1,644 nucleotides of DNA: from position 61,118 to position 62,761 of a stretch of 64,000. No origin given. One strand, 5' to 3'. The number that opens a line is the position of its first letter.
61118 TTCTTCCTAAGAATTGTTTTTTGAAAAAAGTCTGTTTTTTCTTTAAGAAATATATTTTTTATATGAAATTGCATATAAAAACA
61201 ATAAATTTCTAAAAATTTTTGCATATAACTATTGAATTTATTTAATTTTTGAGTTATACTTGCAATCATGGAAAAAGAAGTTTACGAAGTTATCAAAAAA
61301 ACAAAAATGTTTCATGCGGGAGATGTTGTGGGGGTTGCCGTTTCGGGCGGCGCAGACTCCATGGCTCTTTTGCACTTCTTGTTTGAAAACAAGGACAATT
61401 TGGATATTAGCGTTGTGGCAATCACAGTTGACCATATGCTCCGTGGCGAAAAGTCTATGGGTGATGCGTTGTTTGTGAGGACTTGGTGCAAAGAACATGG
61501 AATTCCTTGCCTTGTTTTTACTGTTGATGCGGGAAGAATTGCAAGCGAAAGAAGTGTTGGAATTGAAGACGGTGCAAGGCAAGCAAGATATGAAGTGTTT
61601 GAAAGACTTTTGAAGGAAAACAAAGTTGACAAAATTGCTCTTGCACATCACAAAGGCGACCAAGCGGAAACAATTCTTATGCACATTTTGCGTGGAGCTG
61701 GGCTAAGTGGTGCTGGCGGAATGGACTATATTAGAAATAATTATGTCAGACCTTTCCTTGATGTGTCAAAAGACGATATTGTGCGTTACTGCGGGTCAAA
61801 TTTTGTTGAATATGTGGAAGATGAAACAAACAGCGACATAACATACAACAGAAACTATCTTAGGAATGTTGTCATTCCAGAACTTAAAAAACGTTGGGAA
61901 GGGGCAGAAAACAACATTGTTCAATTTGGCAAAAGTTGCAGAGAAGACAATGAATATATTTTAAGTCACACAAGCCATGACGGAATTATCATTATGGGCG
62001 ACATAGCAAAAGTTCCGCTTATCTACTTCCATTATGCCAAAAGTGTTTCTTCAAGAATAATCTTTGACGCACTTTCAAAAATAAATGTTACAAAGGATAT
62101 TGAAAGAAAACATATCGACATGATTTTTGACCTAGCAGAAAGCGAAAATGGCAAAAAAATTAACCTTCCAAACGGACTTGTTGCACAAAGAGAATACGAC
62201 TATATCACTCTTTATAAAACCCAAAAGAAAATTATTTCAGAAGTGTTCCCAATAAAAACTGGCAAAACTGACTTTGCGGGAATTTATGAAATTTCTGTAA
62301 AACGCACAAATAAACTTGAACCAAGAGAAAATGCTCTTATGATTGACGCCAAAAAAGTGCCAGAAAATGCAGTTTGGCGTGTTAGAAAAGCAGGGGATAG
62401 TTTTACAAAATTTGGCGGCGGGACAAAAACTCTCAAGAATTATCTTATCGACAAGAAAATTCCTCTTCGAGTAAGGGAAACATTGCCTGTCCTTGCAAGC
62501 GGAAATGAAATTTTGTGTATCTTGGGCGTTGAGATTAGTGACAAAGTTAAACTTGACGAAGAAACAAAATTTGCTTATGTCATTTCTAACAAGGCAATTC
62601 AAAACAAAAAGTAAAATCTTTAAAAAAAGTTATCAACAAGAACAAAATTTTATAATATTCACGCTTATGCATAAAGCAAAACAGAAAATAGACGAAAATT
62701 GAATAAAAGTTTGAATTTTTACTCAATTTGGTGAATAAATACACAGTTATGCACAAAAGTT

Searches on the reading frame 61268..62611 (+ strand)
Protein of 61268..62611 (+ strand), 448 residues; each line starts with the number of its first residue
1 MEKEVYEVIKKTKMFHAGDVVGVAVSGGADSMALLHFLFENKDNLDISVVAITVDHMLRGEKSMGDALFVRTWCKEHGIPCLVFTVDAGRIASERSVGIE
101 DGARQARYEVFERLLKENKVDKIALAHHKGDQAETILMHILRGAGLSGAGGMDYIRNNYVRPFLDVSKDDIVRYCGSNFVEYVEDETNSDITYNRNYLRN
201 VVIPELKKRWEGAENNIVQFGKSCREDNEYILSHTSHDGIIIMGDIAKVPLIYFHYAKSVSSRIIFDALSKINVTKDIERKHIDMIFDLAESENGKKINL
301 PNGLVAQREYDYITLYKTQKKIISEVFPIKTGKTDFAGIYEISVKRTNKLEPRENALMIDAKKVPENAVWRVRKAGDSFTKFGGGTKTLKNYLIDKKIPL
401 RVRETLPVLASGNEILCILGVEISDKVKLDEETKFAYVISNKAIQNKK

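Call 31: search_protein_families(library=pfam, max_evalue=0.001, proteins=[window:61268-62611:+])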
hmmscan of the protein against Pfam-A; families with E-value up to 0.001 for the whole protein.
window:61268-62611:+ (448 aa): 2 families
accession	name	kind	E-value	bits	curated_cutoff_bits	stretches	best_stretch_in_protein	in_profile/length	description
PF01171.26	ATP_bind_3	-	3.8e-54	183.6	27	1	22-200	3-181/182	PP-loop family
PF11734.13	TilS_C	-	3.5e-11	42.8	22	1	370-434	3-68/74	TilS substrate C-terminal domain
